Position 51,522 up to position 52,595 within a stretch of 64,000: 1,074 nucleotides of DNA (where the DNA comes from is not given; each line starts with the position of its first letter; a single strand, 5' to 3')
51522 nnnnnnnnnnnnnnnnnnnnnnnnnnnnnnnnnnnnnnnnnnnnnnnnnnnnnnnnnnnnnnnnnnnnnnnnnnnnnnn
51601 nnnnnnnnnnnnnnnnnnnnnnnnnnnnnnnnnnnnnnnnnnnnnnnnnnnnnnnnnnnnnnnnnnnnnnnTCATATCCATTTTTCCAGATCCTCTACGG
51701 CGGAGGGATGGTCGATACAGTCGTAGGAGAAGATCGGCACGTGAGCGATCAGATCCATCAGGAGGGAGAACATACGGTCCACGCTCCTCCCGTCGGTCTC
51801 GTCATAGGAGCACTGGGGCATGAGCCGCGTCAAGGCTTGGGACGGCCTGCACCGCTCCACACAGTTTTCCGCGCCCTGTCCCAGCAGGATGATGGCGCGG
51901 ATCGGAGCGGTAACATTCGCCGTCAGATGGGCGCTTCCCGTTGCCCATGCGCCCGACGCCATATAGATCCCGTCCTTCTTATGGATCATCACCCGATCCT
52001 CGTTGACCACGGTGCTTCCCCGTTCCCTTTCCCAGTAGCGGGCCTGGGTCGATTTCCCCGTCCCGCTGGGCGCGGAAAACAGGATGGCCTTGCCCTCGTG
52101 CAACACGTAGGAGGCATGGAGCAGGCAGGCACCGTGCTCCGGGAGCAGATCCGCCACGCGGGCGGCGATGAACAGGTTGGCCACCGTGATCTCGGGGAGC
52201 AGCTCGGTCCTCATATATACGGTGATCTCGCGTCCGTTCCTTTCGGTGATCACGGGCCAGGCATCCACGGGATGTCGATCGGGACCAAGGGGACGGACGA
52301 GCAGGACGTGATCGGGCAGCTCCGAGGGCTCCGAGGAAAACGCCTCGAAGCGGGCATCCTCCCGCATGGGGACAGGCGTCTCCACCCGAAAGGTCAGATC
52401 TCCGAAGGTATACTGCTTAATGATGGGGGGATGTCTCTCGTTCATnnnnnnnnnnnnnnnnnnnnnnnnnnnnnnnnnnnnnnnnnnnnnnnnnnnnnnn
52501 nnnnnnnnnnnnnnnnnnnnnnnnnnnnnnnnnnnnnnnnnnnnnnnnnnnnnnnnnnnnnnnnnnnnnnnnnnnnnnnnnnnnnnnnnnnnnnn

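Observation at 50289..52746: Compact radical-SAM/SPASM + PqqD + HprK-like + Cys-rich precursor cassette: candidate uncharacterised RiPP system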

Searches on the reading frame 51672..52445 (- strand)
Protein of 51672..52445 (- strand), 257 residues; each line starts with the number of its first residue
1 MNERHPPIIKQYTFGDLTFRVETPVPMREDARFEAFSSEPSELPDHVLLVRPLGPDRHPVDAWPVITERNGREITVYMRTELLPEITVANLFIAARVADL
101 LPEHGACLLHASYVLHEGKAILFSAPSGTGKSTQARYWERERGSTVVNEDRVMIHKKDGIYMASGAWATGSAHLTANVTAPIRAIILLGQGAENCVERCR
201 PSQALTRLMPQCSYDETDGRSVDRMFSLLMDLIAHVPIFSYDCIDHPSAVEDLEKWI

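Call 3: search_protein_families(library=ncbifam, proteins=[window:51672-52445:-], max_evalue=0.1)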
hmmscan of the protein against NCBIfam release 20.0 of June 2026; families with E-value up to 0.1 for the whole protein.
window:51672-52445:- (257 aa): 4 families
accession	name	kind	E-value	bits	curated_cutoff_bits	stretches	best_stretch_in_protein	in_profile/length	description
TIGR04355.1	HprK_rel_B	hypoth_equivalog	1.2e-07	31.2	200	1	92-158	130-195/351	HprK-related kinase B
TIGR04249.1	SCM_chp_ScmC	equivalog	6.1e-05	22.5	125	1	103-194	122-219/292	SynChlorMet cassette protein ScmC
TIGR04352.1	HprK_rel_A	equivalog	0.00038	19.7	200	1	104-134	94-124/280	HprK-related kinase A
NF006742.0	PRK09270.1-1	equivalog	0.067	12.5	402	0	120-139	45-64/237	nucleoside/nucleotide kinase family protein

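Call 4: search_protein_families(library=pfam, proteins=[window:51672-52445:-], max_evalue=0.1)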
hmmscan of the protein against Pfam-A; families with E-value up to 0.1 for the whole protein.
window:51672-52445:- (257 aa): 1 family
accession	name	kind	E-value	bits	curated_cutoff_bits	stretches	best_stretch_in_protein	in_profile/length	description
PF13671.12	AAA_33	-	0.026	15.3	27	1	126-153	7-34/143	AAA domain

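Call 9: find_homologous_proteins(query=window:51672-52445:-, max_evalue=0.001)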
Query window:51672-52445:- (257 aa): 1417 proteins with E <= 0.001 among 1849 candidates; the best 120 are listed.
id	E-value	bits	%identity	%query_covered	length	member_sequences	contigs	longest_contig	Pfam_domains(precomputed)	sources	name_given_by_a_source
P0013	2.6e-160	550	93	100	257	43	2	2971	PF27840.1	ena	-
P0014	4.1e-146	503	87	100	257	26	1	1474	PF27840.1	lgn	-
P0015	1.0e-144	499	86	100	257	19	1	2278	PF27840.1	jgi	jgi:hypothetical protein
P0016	1.1e-129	450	80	97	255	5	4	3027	PF27840.1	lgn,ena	-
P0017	1.1e-118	413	74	97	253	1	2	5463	PF27840.1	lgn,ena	-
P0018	1.8e-113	396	71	97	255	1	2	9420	PF27840.1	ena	-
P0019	9.4e-113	394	70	100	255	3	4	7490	PF27840.1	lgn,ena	-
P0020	1.7e-111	390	70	97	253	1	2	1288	PF27840.1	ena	-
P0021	3.2e-102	360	90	70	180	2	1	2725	PF27840.1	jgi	jgi:hypothetical protein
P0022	2.8e-98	347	64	98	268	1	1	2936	PF27840.1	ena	-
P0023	1.8e-97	344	64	96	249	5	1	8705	PF27840.1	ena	-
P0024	4.0e-88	313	56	97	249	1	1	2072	PF27840.1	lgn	-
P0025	7.0e-88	313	95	58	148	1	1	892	-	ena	-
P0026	1.7e-87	311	57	97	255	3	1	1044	PF27840.1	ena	-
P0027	1.1e-86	309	57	97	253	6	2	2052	PF27840.1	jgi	jgi:hypothetical protein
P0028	5.0e-86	306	56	97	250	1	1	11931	PF27840.1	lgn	-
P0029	3.7e-85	304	56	96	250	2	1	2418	PF27840.1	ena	-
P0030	8.4e-85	302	54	96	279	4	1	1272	PF27840.1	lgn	-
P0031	8.3e-83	296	54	97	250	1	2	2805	PF27840.1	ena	-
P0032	8.5e-83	296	53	97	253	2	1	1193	PF27840.1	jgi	jgi:hypothetical protein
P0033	6.7e-82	293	54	96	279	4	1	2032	PF27840.1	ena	-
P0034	1.9e-80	288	54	97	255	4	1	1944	PF27840.1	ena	-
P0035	5.6e-76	274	51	97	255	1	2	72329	PF27840.1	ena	-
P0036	3.2e-71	258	47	97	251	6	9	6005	PF27840.1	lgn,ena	-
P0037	2.2e-70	255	49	97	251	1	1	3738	PF27840.1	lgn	-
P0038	1.4e-69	253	46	97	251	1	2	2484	PF27840.1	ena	-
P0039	1.1e-68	250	51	97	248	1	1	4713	PF27840.1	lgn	-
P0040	7.8e-67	244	45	97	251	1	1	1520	PF27840.1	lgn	-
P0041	4.6e-66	241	48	97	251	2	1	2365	PF27840.1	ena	-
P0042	6.5e-66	241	45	97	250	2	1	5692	PF27840.1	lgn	-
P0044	1.4e-65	239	45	97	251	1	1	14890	PF27840.1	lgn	-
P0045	1.8e-64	236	44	97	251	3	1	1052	PF27840.1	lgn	-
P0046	8.7e-64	234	49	90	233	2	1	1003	PF27840.1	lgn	-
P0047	3.1e-63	232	47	97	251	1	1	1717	PF27840.1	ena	-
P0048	4.1e-63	231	45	96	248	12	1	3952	PF27840.1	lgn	-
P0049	2.3e-62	229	44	96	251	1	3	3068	PF27840.1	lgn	-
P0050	1.8e-61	226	45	96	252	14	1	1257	PF27840.1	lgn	-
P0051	8.4e-61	224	42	96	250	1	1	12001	PF27840.1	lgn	-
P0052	1.9e-60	223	46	98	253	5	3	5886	PF27840.1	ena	-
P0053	1.0e-59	220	45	96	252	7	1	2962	PF27840.1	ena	-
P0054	2.6e-59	219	46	97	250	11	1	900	PF27840.1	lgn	-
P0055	2.9e-59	219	44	96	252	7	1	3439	PF27840.1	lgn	-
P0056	2.9e-59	219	43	98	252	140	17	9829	PF27840.1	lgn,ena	-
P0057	5.3e-59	218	44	96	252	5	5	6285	PF27840.1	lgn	-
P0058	8.8e-59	217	43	96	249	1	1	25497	PF27840.1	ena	-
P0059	2.3e-58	216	44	96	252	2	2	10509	PF27840.1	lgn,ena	-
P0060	2.5e-58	216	44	93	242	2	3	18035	PF27840.1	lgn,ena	-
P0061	1.5e-57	213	43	95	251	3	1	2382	PF27840.1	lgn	-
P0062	9.8e-57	210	43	97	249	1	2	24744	PF27840.1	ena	-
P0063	1.1e-56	210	45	96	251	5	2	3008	PF27840.1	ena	-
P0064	1.3e-56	210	42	96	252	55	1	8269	PF27840.1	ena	-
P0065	2.2e-54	203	43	96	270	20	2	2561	PF27840.1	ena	-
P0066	3.7e-54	202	43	96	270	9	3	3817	PF27840.1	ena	-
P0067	4.4e-54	202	41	97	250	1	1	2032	PF27840.1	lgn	-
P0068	6.3e-54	201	42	96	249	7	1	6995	PF27840.1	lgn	-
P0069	1.4e-53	200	42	96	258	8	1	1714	PF27840.1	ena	-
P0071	2.2e-53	199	43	96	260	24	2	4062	PF27840.1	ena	-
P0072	2.8e-53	199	41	96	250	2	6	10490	PF27840.1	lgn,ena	-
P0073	4.6e-53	198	42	96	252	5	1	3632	PF27840.1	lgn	-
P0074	8.6e-53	198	42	97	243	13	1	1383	PF27840.1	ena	-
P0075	2.2e-52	196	42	96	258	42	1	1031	PF27840.1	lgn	-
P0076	1.4e-51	194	42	96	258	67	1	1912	PF27840.1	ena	-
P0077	2.8e-51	193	41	97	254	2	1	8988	PF27840.1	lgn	-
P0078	3.7e-51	192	41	96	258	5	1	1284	PF27840.1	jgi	jgi:hypothetical protein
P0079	5.5e-51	192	41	96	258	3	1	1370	PF27840.1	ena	-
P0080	2.4e-50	190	38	96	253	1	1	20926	PF27840.1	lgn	-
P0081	2.7e-50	189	41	96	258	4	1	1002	PF27840.1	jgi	jgi:hypothetical protein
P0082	2.7e-50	189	40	96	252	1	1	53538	PF27840.1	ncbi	-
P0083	4.5e-50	189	40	96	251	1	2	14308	PF27840.1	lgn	-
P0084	8.0e-50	188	41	98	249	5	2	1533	PF27840.1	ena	-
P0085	7.7e-48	181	37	98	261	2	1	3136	PF27840.1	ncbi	-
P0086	3.8e-47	179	38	96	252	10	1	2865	PF27840.1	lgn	-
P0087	4.8e-47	179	40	96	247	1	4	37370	PF27840.1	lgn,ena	-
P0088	3.9e-45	172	34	97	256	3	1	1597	PF27840.1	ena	-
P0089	3.8e-44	169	40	96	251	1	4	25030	PF27840.1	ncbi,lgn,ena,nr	ncbi:MAG: hypothetical protein IKY52_09380 [Clostridia bacterium]|nr:hypothetical protein [Clostridi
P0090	1.6e-38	151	36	95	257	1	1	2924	PF27840.1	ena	-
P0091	3.4e-38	150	35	95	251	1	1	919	PF27840.1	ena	-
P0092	6.2e-38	149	34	95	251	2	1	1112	PF27840.1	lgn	-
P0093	6.4e-38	149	34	95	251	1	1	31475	PF27840.1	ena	-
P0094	6.8e-38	149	34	95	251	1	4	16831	PF27840.1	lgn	-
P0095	7.7e-38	149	35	95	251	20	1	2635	PF27840.1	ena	-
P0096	8.6e-38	148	35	95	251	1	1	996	PF27840.1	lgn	-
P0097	9.0e-38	148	34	95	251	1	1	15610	PF27840.1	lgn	-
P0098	1.2e-37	148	33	95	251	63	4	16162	PF27840.1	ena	-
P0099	1.3e-37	148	34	95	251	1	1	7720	PF27840.1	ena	-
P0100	1.5e-37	148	34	95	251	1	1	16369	PF27840.1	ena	-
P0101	1.5e-37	148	35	95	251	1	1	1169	PF27840.1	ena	-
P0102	1.7e-37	147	34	95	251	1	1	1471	PF27840.1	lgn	-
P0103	1.7e-37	147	34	95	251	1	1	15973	PF27840.1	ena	-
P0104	2.3e-37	147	34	95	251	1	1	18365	PF27840.1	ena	-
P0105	2.3e-37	147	34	95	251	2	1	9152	PF27840.1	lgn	-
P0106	2.3e-37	147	34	95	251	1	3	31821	PF27840.1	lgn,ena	-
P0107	2.4e-37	147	34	95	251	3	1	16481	PF27840.1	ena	-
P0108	3.0e-37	147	35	95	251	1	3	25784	PF27840.1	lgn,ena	-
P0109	3.9e-37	146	34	95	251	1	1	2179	PF27840.1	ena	-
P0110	5.9e-37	146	34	95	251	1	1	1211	PF27840.1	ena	-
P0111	6.1e-37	146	33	95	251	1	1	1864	PF27840.1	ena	-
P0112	6.2e-37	146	34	95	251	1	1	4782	PF27840.1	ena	-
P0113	7.9e-37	145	34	95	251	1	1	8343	PF27840.1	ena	-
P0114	8.1e-37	145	34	95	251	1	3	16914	PF27840.1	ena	-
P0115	1.6e-36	144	34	95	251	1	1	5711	PF27840.1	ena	-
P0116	1.6e-36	144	33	95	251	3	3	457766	PF27840.1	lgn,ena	-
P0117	1.6e-36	144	35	95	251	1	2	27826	PF27840.1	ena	-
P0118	1.6e-36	144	34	95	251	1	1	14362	PF27840.1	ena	-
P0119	1.9e-36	144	34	95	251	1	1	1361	PF27840.1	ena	-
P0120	1.9e-36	144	36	96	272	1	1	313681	PF27840.1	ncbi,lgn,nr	ncbi:MAG: hypothetical protein Q4A83_00015 [Bacillota bacterium]|nr:hypothetical protein [Bacillota 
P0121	2.1e-36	144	33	95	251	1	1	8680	PF27840.1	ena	-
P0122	2.6e-36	144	34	95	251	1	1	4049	PF27840.1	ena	-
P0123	2.6e-36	144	33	95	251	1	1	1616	PF27840.1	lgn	-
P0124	2.7e-36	143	34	95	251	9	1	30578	PF27840.1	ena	-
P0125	2.9e-36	143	35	95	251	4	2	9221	PF27840.1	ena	-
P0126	3.0e-36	143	34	95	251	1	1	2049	PF27840.1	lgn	-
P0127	3.0e-36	143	34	95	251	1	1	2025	PF27840.1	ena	-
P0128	3.9e-36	143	34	95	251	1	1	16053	PF27840.1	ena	-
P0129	4.1e-36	143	34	95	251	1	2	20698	PF27840.1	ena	-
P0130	5.4e-36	143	34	95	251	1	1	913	PF27840.1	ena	-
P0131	5.5e-36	142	34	95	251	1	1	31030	PF27840.1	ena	-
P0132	5.5e-36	142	33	95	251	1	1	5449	PF27840.1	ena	-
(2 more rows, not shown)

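Call 11: find_encoding_contigs(protein=P0035, flank=8000, max_places=2)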
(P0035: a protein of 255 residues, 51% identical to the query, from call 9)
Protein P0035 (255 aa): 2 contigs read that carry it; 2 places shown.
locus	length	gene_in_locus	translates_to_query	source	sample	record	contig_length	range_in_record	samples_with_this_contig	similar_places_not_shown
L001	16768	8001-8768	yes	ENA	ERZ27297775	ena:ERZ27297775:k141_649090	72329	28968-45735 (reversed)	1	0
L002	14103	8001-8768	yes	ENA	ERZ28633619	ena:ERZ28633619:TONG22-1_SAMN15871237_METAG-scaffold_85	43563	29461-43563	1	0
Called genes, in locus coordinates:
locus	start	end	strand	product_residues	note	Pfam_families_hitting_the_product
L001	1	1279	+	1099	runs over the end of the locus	-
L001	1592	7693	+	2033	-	-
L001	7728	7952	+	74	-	-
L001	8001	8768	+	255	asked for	PF27840:ScmC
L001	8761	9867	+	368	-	PF04055:Radical_SAM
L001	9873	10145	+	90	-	PF05402:PqqD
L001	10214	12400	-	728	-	PF00004:AAA, PF17866:AAA_lid_6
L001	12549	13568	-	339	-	PF13676:TIR_2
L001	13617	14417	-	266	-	PF00149:Metallophos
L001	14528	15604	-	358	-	PF01923:Cob_adeno_trans, PF03928:HbpS-like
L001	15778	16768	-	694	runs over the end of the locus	PF03030:H_PPase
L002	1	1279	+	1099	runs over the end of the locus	-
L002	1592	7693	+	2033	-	-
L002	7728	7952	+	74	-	-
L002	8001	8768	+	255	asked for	PF27840:ScmC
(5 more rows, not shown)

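Call 12: find_encoding_contigs(protein=P0120, flank=8000, max_places=2)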
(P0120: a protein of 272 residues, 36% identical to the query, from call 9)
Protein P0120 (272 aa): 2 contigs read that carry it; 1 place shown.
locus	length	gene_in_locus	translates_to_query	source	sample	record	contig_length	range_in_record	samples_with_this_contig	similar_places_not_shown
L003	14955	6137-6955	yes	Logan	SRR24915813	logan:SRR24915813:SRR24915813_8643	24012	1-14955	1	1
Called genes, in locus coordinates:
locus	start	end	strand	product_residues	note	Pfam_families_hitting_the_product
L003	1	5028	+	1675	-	?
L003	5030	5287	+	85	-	-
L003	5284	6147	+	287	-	-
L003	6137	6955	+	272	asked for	PF27840:ScmC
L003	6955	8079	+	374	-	PF04055:Radical_SAM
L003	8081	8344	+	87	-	PF05402:PqqD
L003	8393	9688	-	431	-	PF00657:Lipase_GDSL, PF13472:Lipase_GDSL_2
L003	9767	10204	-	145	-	PF00717:Peptidase_S24 (weak)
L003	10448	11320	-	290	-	PF03313:SDH_alpha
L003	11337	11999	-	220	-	PF03315:SDH_beta, PF01842:ACT, PF22629:ACT_AHAS_ss (weak)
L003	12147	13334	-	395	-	PF02275:CBAH, PF03417:AAT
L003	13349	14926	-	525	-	PF07969:Amidohydro_3, PF01979:Amidohydro_1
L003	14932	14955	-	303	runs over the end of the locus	PF01633:Choline_kinase, PF01636:APH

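Call 18: find_related_loci(query=A2, collection=genome_contigs, flank=10000)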
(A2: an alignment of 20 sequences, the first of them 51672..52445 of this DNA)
Query A2 (257 aa) in genome_contigs; peptide patterns used: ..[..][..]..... (x = any residue, [..] = any of these).
600 stretches matched a pattern (row limit reached: there are more); 249 encode a relative of the query (tblastn E <= 1e-3); the best 80 are kept; 80 distinct loci.
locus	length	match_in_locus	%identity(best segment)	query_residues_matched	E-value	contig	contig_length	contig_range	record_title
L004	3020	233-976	38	10-257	1e-61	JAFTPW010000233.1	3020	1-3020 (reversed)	MAG: Clostridia bacterium isolate RGIG4041 Roe_deer_Cecum-5__c328499, whole genome shotgun sequence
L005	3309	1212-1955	37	10-257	3e-58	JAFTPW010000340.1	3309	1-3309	MAG: Clostridia bacterium isolate RGIG4041 Roe_deer_Cecum-5__c480982, whole genome shotgun sequence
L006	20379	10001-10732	39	10-257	1e-52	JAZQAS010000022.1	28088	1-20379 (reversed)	MAG: Candidatus Avispirillum sp. isolate T1900044642_TS20190108.MAGScoT_cleanbin_000059 SGB_1286_k141_1843497, whole gen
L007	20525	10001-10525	42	82-254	6e-38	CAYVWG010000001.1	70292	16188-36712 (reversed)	MAG TPA_asm: uncultured Oscillospiraceae bacterium isolate SRP222994_co1_109 genome assembly, contig: NODE_531_length_70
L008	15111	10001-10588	35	65-257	1e-37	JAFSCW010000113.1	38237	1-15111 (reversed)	MAG: Clostridia bacterium isolate RGIG3027 Goat_Rectum-3__c670795, whole genome shotgun sequence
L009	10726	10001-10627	35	49-257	3e-36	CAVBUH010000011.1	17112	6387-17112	Selenomonadaceae bacterium isolate SID5428-1_cleanbin_000005 genome assembly, contig: Spades_SID5428-1_contig_1710, whol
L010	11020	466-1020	34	76-257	1e-35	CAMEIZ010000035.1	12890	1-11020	MAG: uncultured Traorella sp. isolate SRR15057922_bin.37_metaWRAP_v1.3_MAG genome assembly, contig: ERZ10407413.2107, wh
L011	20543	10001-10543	35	72-253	4e-34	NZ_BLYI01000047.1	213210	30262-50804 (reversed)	Anaerostipes butyraticus strain JCM 17466 sequence47, whole genome shotgun sequence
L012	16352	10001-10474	41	100-257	2e-33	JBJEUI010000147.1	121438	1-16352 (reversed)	MAG: Candidatus Ventricola sp. isolate LOHA14_bin.004 NODE_29_length_121438_cov_14.004366, whole genome shotgun sequence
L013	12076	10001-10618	32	57-257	3e-32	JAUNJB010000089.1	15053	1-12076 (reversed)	MAG: Clostridia bacterium isolate S29M_St_26 NODE_1466_length_15053_cov_9.675623, whole genome shotgun sequence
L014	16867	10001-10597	35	57-255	1e-31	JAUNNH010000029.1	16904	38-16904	MAG: Eubacteriales bacterium isolate S32M_St_metabat_45 NODE_2141_length_16904_cov_17.079174, whole genome shotgun seque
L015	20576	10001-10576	36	65-255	2e-31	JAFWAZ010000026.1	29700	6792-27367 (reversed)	MAG: Oscillospiraceae bacterium isolate RGIG5575 Sheep_Colon.Co__c399937, whole genome shotgun sequence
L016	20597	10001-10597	31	60-257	8e-31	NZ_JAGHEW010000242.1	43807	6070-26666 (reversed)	MAG: Thomasclavelia sp. isolate MAG.139 k127_859578, whole genome shotgun sequence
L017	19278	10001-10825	28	6-255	2e-30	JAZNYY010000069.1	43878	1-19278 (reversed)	MAG: Candidatus Fimenecus sp. isolate T1900044773_TS20190239.MAGScoT_cleanbin_000020 SGB_2459_k141_2034421, whole genome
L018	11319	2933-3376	43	108-255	2e-34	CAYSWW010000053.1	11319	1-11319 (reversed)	MAG TPA_asm: uncultured Coprobacillus sp. isolate SRP141132_co1_167 genome assembly, contig: NODE_4850_length_11319_cov_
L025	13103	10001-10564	33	69-255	6e-29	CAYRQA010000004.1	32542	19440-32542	MAG TPA_asm: uncultured Lachnospiraceae bacterium isolate SRP350583_co1_125 genome assembly, contig: NODE_2175_length_32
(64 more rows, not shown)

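Call 30: search_solved_structures(query=A2, max_evalue=1, show_alignments=2)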
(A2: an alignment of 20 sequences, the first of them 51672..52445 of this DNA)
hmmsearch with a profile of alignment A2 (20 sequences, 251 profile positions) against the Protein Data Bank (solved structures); distinct sequences matched with E-value up to 1: 3.
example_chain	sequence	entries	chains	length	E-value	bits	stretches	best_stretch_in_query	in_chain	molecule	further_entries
2grj_A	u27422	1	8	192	0.15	14.7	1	121-146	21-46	Dephospho-CoA kinase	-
1ii2_A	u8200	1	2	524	0.35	13.6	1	91-128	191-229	PHOSPHOENOLPYRUVATE CARBOXYKINASE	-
1j3b_A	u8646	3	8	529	0.46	13.1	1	66-127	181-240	ATP-dependent phosphoenolpyruvate carboxykinase | Phosphoenolpyruvate carboxykinase [ATP]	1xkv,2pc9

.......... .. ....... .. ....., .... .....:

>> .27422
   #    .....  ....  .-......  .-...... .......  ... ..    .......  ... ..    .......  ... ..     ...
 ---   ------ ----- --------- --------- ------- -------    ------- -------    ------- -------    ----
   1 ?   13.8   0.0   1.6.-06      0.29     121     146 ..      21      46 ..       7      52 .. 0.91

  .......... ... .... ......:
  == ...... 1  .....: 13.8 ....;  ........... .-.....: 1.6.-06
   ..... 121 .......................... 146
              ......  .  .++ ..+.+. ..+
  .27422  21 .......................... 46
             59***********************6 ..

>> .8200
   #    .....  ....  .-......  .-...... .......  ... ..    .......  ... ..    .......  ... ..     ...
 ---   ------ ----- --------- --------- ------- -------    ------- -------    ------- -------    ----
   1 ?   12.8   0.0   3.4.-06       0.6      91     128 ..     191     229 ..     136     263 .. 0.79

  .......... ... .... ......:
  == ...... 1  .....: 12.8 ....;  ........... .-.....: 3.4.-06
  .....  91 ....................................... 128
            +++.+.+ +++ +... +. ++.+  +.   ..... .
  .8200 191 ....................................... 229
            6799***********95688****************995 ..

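Call 40: search_protein_families(library=pfam, proteins=[L025:8950-9720:+, L003:5416-6147:+], max_evalue=0.001)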
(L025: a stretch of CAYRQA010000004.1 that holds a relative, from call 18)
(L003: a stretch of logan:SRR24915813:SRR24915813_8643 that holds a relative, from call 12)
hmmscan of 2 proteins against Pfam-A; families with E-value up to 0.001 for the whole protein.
L025:8950-9720:+ (256 aa): 0 families

L003:5416-6147:+ (243 aa): 0 families

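Call 42: predict_structure(alignment_id=A2)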
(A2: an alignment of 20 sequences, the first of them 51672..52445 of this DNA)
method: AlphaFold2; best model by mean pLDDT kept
length: 257 residues; sequences in the alignment: 20
mean_pLDDT: 93.1   pTM: 0.89
mean pLDDT of the five models: 93.1, 93.0, 92.0, 91.8, 91.6
residues with pLDDT >= 90: 217; 70-90: 33; 50-70: 4; < 50: 3
segments of 3 or more residues with pLDDT < 50: 1-3
pLDDT, mean of each block of 10 residues (from residue 1): 74 96 96 95 95 82 84 95 95 94 97 98 88 93 95 97 94 92 96 93 96 95 97 98 91 94
secondary structure, 60 per line:
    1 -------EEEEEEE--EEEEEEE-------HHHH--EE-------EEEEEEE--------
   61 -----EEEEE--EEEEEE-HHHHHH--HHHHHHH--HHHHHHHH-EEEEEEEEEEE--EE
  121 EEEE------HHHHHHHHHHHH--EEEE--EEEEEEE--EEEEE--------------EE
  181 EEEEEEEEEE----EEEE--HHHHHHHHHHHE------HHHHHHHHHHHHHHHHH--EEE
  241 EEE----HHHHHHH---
elements in order: E8-14 E17-23 H31-34 E46-52 E66-70 E73-78 H80-85 H88-94 H97-104 E106-116 E119-124 H131-142 E145-148 E151-157 E160-164 E179-190 E195-198 H201-211 H219-235 E238-243 H248-254

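Call 45: fold_search(model_id=the predicted structure, library=pdb)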
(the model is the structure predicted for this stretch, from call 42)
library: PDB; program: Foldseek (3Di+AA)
matches with E <= 10: 369; with E <= 0.001: 125
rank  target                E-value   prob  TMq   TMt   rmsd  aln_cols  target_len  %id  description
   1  1xkv_B                3.3e-08  1.00  0.49  0.28   7.6       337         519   14  Crystal Structure Of ATP-Dependent Phosphoenolpyruvate Carboxykinase From Thermus thermophilus HB8 (released 2005-10-11)
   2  1j3b_B                6.8e-08  1.00  0.49  0.28   7.6       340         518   14  Crystal structure of ATP-dependent phosphoenolpyruvate carboxykinase from Thermus thermophilus HB8 (released 2003-02-11)
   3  9a4u_A                1.2e-07  1.00  0.46  0.26   9.2       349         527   14  Integrative model of PCKA-QOX2 by crosslinking MS and deep learning (released 2024-09-18)
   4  2pc9_D                1.2e-07  1.00  0.46  0.27   8.0       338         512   16  Crystal Structure Of ATP-Dependent Phosphoenolpyruvate Carboxykinase From Thermus thermophilus HB8 (released 2007-10-02)
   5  2pc9_C                1.7e-07  1.00  0.49  0.28   7.7       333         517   15  Crystal Structure Of ATP-Dependent Phosphoenolpyruvate Carboxykinase From Thermus thermophilus HB8 (released 2007-10-02)
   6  1oen                  2.3e-07  1.00  0.49  0.27   8.3       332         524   13  PHOSPHOENOLPYRUVATE CARBOXYKINASE (released 1996-11-08)
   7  2pc9_B                2.3e-07  1.00  0.46  0.27   8.1       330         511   16  Crystal Structure Of ATP-Dependent Phosphoenolpyruvate Carboxykinase From Thermus thermophilus HB8 (released 2007-10-02)
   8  6asn                  2.3e-07  1.00  0.46  0.25  11.6       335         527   13  E. coli phosphoenolpyruvate carboxykinase K212I F216V mutant bound to methanesulfonate (released 2018-08-29)
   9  6v2m                  2.6e-07  1.00  0.41  0.23  11.8       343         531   13  Structure of Escherichia coli Asp269Asn mutant phosphoenolpyruvate carboxykinase (released 2019-12-11)
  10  6asi                  2.7e-07  1.00  0.41  0.23  11.8       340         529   13  E. coli phosphoenolpyruvate carboxykinase G209S mutant bound to methanesulfonate (released 2018-08-29)
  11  2pc9_A                3.5e-07  1.00  0.47  0.27   7.9       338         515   14  Crystal Structure Of ATP-Dependent Phosphoenolpyruvate Carboxykinase From Thermus thermophilus HB8 (released 2007-10-02)
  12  6asm                  3.5e-07  1.00  0.42  0.24  11.4       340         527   13  E. coli phosphoenolpyruvate carboxykinase G209S K212C mutant bound to thiosulfate (released 2018-08-29)
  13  1ayl                  3.9e-07  1.00  0.47  0.26   8.0       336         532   13  PHOSPHOENOLPYRUVATE CARBOXYKINASE (released 1997-01-11)
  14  1yvy_B                4.4e-07  1.00  0.45  0.27   8.7       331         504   13  Crystal structure of Anaerobiospirillum succiniciproducens phosphoenolpyruvate carboxykinase (released 2005-07-26)
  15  1xkv_A                5.3e-07  1.00  0.44  0.26   8.5       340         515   15  Crystal Structure Of ATP-Dependent Phosphoenolpyruvate Carboxykinase From Thermus thermophilus HB8 (released 2005-10-11)
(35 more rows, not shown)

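Call 84: search_protein_families(library=padloc, proteins=[window:51672-52445:-], max_evalue=0.001)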
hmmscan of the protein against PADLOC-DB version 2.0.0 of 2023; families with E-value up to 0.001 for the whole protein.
window:51672-52445:- (257 aa): 0 families
